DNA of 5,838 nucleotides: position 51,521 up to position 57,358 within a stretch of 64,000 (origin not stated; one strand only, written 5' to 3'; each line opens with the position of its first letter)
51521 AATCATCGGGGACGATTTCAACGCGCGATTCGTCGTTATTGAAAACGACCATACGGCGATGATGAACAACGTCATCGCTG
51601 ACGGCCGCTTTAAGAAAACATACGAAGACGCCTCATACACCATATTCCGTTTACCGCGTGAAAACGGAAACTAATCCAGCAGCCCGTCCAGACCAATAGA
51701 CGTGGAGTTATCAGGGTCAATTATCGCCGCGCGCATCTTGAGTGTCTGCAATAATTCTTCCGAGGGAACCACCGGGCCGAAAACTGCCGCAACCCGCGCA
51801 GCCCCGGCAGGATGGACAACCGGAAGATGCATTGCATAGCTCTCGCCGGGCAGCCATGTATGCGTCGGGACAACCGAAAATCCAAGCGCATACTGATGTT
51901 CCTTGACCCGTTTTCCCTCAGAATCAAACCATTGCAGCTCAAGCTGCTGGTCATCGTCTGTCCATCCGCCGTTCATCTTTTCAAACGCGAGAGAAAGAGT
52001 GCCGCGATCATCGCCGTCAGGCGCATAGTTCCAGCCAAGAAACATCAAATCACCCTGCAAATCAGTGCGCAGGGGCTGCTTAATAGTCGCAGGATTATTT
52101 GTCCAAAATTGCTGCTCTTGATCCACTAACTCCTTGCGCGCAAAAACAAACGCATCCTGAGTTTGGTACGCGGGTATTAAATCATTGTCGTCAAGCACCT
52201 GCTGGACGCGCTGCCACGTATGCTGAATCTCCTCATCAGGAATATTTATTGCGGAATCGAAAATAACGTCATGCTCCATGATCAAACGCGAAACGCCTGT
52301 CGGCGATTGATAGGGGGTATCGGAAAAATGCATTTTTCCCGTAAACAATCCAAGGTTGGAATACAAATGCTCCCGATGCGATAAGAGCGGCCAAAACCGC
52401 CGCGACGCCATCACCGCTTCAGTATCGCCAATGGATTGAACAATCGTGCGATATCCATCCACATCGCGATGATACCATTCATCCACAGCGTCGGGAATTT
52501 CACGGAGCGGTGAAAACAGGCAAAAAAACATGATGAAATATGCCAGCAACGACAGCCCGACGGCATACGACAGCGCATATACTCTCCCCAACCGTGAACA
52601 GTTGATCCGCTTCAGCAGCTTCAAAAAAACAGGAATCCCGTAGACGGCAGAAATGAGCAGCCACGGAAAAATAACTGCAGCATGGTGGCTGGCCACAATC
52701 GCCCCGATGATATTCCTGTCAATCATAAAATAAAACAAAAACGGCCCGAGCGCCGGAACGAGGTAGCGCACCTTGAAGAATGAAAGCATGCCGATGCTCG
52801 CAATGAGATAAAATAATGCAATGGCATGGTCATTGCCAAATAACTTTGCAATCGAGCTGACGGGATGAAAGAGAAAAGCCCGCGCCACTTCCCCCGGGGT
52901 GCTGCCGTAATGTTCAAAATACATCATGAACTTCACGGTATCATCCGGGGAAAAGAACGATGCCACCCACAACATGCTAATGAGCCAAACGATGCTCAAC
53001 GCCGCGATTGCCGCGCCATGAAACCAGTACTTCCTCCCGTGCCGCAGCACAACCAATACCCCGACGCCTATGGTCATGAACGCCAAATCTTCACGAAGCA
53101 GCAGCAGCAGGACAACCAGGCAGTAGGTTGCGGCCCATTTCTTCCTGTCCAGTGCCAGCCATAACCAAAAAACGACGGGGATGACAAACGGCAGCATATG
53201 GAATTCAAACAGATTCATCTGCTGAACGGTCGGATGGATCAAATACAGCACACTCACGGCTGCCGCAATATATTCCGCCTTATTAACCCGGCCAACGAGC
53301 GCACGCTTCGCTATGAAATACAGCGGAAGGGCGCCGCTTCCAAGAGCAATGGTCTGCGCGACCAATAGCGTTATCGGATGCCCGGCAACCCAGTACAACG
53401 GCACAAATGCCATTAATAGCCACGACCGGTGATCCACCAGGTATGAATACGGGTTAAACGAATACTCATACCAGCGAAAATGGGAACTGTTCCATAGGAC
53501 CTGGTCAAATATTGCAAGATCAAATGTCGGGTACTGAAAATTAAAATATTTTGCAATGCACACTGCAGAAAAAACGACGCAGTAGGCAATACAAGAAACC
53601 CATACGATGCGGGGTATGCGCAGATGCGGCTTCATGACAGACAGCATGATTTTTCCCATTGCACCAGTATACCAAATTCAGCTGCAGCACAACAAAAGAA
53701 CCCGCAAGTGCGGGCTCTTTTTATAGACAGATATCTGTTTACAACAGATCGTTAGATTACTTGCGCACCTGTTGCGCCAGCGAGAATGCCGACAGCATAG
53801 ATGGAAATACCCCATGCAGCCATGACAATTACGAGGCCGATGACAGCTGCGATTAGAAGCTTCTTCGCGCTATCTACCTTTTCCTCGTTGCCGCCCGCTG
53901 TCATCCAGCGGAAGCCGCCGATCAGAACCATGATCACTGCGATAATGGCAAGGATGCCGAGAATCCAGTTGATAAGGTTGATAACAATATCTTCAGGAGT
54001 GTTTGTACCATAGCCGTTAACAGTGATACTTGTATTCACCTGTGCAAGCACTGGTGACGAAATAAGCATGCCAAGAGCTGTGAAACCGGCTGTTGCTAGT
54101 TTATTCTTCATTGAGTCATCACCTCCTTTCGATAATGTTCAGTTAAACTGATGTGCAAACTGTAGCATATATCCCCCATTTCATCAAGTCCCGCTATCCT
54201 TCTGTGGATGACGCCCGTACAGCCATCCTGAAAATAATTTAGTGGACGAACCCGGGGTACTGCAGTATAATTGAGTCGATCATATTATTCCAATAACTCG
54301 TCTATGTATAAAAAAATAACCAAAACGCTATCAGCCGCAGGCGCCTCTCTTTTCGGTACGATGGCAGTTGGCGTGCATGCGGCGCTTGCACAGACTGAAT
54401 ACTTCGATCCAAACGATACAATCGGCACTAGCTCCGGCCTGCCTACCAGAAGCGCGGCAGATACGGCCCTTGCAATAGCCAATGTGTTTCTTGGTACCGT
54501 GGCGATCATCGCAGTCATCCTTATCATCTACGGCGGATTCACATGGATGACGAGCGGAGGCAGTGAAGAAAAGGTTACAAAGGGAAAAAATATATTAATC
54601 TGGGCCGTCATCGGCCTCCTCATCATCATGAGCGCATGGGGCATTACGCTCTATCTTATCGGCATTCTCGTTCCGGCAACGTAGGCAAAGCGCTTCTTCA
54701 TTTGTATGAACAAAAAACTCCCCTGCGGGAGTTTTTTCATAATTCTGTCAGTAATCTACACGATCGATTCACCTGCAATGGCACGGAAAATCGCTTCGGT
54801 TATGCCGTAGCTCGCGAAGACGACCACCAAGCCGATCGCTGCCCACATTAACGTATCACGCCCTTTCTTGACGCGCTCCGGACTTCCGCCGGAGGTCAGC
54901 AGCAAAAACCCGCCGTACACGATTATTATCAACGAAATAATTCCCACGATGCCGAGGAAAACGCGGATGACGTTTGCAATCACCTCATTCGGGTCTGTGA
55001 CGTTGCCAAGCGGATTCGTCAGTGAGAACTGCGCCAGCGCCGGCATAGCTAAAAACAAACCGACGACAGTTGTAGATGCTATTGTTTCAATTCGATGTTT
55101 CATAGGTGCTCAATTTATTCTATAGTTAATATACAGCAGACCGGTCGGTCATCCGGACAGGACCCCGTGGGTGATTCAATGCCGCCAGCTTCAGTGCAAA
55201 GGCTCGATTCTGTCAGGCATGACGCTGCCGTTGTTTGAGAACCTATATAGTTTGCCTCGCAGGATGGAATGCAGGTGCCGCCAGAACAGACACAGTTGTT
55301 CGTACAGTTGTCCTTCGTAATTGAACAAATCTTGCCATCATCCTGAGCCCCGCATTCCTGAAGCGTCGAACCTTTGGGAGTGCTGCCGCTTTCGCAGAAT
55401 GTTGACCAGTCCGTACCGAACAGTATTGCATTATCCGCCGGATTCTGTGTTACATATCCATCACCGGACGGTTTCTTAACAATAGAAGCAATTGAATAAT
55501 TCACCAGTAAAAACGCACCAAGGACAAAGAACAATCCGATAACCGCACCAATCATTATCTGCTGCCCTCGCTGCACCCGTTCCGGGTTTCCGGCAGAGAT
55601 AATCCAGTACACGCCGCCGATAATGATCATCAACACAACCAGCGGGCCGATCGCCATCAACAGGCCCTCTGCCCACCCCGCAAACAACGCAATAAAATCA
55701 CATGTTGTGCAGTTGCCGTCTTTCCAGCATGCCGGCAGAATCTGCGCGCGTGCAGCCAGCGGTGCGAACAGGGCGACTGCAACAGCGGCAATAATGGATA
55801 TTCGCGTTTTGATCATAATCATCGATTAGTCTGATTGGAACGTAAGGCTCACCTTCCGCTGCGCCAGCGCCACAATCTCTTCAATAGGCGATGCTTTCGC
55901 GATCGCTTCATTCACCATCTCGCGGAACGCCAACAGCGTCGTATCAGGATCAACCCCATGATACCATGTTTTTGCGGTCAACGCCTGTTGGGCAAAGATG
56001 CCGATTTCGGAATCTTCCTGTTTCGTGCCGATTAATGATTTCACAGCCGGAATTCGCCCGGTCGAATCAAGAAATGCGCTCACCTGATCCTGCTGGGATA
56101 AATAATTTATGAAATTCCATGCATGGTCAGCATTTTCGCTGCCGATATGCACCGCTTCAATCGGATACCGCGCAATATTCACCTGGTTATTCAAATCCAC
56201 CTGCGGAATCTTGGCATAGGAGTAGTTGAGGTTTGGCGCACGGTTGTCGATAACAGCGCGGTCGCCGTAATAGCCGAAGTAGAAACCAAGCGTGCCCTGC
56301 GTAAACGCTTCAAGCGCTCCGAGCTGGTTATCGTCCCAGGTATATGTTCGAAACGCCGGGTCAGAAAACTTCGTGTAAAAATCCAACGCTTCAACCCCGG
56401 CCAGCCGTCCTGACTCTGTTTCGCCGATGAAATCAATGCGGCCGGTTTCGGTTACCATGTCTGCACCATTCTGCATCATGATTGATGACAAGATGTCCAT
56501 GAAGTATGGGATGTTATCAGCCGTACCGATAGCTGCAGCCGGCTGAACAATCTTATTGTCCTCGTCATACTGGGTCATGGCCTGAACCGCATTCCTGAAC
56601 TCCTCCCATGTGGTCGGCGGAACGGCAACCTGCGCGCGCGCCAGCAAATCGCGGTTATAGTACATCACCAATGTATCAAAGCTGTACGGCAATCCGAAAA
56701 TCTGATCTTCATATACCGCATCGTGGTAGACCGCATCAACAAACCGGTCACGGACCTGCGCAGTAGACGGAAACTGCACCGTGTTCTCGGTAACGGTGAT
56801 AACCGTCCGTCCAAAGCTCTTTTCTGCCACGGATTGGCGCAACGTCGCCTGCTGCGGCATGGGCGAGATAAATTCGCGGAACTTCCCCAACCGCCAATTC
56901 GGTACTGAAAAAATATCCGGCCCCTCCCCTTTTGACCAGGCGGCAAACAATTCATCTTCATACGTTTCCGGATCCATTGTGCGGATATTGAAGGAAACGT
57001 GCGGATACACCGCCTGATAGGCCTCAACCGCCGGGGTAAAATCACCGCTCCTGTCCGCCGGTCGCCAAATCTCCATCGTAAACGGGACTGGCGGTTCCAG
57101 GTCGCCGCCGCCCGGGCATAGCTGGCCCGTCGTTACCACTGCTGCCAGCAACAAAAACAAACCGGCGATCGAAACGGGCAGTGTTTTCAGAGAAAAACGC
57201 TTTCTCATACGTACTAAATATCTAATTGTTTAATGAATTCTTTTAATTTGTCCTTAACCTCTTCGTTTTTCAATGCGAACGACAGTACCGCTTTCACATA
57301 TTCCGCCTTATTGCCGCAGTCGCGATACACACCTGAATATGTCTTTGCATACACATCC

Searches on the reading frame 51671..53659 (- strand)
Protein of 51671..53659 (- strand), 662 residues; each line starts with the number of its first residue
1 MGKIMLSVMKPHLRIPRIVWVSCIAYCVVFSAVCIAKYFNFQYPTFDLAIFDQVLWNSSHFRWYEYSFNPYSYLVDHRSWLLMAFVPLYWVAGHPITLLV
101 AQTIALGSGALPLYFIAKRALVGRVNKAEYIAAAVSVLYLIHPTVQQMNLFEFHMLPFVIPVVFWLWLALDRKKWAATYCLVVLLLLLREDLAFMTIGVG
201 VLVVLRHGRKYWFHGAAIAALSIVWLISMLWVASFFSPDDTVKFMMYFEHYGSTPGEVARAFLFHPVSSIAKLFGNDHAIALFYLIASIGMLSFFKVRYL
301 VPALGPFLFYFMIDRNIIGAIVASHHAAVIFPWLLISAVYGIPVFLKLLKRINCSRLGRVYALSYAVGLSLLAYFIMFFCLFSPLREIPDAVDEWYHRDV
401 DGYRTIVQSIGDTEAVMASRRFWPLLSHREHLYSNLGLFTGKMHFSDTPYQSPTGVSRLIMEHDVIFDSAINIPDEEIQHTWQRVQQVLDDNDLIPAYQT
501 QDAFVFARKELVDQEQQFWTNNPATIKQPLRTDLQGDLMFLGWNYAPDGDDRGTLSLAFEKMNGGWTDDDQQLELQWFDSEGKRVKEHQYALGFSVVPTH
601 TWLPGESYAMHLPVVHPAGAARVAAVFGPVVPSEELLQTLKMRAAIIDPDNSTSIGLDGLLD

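Call 50: search_protein_families(library=pfam, proteins=[window:51671-53659:-], max_evalue=0.001)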
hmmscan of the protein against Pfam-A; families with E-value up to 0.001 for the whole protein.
window:51671-53659:- (662 aa): 1 family
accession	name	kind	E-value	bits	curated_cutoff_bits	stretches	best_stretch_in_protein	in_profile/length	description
PF09852.15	DUF2079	-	1.1e-50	173.6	28.2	1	38-434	2-399/459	Predicted membrane protein (DUF2079)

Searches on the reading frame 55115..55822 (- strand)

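Call 50: search_protein_families(library=pfam, proteins=[window:55115-55822:-], max_evalue=0.001)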
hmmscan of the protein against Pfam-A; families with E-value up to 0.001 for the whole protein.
window:55115-55822:- (235 aa): 1 family
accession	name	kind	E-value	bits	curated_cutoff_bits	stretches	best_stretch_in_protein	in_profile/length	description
PF18895.5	T4SS_pilin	-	8.8e-06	26.2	26.6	1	54-109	16-70/71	Type IV secretion system pilin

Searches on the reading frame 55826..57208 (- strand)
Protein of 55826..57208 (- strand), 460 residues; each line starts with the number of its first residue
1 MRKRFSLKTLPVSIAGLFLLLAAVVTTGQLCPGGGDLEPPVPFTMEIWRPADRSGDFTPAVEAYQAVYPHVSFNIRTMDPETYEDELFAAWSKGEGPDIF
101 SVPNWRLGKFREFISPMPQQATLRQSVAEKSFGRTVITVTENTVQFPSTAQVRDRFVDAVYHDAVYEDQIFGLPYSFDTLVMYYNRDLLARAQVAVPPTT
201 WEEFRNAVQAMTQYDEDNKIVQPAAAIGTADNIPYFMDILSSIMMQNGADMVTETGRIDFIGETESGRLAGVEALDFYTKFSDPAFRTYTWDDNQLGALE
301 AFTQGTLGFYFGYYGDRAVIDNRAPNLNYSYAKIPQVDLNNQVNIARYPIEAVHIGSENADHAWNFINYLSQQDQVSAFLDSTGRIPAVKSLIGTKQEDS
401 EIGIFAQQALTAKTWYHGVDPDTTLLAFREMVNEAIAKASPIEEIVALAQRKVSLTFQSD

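Call 50: search_protein_families(library=pfam, proteins=[window:55826-57208:-], max_evalue=0.001)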
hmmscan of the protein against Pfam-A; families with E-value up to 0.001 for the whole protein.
window:55826-57208:- (460 aa): 2 families
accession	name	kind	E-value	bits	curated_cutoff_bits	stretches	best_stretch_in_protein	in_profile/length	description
PF13416.11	SBP_bac_8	-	4.3e-23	82.9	27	1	60-393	2-266/279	Bacterial extracellular solute-binding protein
PF01547.30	SBP_bac_1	-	1.2e-15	58.8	26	1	57-373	10-303/307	Bacterial extracellular solute-binding protein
